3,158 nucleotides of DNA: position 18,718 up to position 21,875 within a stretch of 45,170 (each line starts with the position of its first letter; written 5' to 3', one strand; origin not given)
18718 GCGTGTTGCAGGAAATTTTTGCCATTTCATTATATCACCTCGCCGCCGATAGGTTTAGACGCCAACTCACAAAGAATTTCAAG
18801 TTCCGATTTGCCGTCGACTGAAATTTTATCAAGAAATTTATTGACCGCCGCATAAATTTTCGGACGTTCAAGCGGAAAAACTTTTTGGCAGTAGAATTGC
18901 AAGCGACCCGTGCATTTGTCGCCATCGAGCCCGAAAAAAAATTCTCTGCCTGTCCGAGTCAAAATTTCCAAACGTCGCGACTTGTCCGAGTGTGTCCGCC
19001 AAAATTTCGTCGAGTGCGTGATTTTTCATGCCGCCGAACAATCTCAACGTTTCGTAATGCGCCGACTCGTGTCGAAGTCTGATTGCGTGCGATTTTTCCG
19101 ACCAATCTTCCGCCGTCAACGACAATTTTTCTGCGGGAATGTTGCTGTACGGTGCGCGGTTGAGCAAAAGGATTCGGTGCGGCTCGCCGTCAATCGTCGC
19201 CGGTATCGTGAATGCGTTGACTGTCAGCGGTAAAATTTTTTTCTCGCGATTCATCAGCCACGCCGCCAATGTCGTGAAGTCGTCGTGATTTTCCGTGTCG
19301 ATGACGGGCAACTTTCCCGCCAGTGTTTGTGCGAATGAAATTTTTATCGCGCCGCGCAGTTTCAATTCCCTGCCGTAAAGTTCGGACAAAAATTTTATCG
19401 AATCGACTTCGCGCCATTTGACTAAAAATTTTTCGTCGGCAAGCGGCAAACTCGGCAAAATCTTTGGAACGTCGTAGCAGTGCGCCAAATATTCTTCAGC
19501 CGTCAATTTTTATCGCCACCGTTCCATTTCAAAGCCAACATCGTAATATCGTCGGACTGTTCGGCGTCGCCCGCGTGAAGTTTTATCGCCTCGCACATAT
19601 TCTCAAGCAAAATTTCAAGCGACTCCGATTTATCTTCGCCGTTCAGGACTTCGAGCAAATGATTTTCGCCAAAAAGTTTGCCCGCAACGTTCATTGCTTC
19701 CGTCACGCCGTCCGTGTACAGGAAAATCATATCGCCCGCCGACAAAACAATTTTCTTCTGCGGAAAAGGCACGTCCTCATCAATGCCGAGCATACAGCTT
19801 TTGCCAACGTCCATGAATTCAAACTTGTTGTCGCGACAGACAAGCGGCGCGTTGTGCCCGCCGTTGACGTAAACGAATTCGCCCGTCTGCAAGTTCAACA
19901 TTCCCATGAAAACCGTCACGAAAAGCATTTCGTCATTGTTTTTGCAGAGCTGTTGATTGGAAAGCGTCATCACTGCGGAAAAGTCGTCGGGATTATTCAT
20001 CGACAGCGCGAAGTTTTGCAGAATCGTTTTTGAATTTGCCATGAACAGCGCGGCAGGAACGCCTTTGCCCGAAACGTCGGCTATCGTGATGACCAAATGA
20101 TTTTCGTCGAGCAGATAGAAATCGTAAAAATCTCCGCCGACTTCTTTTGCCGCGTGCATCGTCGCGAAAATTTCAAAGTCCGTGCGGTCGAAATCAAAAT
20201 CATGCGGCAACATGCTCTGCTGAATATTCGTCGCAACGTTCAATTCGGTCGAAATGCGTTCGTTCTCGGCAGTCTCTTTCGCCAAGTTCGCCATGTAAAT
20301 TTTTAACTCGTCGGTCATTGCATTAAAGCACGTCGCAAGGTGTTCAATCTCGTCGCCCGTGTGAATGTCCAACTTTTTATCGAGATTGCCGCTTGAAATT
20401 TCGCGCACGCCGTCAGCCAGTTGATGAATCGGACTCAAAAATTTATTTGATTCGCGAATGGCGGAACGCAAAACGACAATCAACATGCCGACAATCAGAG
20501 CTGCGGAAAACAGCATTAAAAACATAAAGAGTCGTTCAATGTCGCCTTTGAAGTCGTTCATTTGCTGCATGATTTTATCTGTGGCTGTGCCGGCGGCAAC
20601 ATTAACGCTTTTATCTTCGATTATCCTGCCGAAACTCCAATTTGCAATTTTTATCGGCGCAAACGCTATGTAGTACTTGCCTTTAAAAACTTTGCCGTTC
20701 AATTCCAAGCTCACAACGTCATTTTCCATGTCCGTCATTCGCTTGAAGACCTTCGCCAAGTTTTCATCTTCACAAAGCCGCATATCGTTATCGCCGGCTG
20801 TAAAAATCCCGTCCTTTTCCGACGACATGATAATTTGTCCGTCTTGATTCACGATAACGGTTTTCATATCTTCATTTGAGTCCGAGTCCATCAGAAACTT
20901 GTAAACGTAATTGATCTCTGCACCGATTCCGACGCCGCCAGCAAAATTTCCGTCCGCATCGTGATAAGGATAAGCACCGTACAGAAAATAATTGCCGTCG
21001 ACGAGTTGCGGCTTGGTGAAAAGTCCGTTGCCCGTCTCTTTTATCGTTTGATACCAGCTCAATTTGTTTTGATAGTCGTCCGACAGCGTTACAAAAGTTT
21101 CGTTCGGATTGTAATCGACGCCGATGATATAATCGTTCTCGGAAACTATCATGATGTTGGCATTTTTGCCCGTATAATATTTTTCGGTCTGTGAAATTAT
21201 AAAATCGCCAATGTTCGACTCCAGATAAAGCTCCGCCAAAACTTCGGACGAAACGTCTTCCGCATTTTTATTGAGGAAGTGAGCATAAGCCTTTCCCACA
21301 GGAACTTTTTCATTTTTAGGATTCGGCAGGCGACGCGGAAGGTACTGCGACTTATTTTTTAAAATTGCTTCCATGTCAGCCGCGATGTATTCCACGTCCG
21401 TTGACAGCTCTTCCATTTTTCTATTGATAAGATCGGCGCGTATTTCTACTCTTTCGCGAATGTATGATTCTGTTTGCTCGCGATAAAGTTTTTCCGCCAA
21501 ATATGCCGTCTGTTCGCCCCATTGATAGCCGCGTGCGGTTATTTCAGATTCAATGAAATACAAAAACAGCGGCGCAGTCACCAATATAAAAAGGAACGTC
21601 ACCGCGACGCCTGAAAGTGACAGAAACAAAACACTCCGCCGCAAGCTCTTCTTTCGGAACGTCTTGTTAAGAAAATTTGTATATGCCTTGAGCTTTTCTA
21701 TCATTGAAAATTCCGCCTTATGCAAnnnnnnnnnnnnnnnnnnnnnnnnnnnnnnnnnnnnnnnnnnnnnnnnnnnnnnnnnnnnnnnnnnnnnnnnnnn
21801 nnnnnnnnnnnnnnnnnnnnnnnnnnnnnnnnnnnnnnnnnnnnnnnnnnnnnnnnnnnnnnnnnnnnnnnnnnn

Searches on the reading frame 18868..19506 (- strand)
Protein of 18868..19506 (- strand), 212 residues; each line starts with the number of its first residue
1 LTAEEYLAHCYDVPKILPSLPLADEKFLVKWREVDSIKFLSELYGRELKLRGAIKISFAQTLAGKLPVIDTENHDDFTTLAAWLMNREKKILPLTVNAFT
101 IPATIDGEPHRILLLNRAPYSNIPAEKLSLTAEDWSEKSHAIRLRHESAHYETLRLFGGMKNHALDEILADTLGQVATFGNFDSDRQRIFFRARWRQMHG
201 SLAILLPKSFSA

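Call 8: search_protein_families(library=pfam, proteins=[window:18868-19506:-], max_evalue=0.01)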
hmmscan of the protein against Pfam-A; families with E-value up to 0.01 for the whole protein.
window:18868-19506:- (212 aa): 1 family
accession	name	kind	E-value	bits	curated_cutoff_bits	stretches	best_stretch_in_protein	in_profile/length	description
PF22541.2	DUF7005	-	2.4e-30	106.1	27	2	111-186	203-278/361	Family of unknown function (DUF7005)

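Call 10: search_protein_families(library=ncbifam, proteins=[window:18868-19506:-], max_evalue=0.01)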
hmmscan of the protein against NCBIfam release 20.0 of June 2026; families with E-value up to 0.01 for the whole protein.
window:18868-19506:- (212 aa): 0 families

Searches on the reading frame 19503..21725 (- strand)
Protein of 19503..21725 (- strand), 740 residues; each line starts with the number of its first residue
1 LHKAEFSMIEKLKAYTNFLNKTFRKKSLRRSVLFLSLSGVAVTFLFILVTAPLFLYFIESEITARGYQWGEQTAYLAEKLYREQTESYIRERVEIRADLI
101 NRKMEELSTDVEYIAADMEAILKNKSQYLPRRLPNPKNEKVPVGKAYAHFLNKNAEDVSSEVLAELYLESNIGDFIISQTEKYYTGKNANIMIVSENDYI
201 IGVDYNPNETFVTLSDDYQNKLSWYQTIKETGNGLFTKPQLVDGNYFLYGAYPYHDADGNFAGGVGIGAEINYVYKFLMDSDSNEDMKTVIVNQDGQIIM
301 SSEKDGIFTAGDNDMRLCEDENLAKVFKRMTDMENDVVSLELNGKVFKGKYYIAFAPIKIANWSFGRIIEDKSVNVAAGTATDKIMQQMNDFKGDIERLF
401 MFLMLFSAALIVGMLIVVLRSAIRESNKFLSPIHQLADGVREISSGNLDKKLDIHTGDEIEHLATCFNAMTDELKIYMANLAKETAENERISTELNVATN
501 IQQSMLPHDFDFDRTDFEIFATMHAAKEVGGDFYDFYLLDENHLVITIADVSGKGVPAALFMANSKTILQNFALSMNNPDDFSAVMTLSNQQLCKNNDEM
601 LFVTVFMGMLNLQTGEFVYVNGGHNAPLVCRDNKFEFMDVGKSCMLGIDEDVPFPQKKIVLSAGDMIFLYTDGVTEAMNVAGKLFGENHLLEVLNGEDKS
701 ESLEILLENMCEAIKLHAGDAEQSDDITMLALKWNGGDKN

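Call 8: search_protein_families(library=pfam, proteins=[window:19503-21725:-], max_evalue=0.01)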
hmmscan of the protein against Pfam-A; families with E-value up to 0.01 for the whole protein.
window:19503-21725:- (740 aa): 3 families
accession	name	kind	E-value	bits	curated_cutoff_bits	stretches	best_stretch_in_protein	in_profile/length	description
PF07228.17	SpoIIE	-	1e-49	169.5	25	1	541-734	2-191/192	Stage II sporulation protein E (SpoIIE)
PF02743.24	dCache_1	-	2.1e-14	54.1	45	1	189-364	69-236/240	Cache domain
PF00672.30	HAMP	-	5.5e-11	43.1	25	1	429-474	6-51/53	HAMP domain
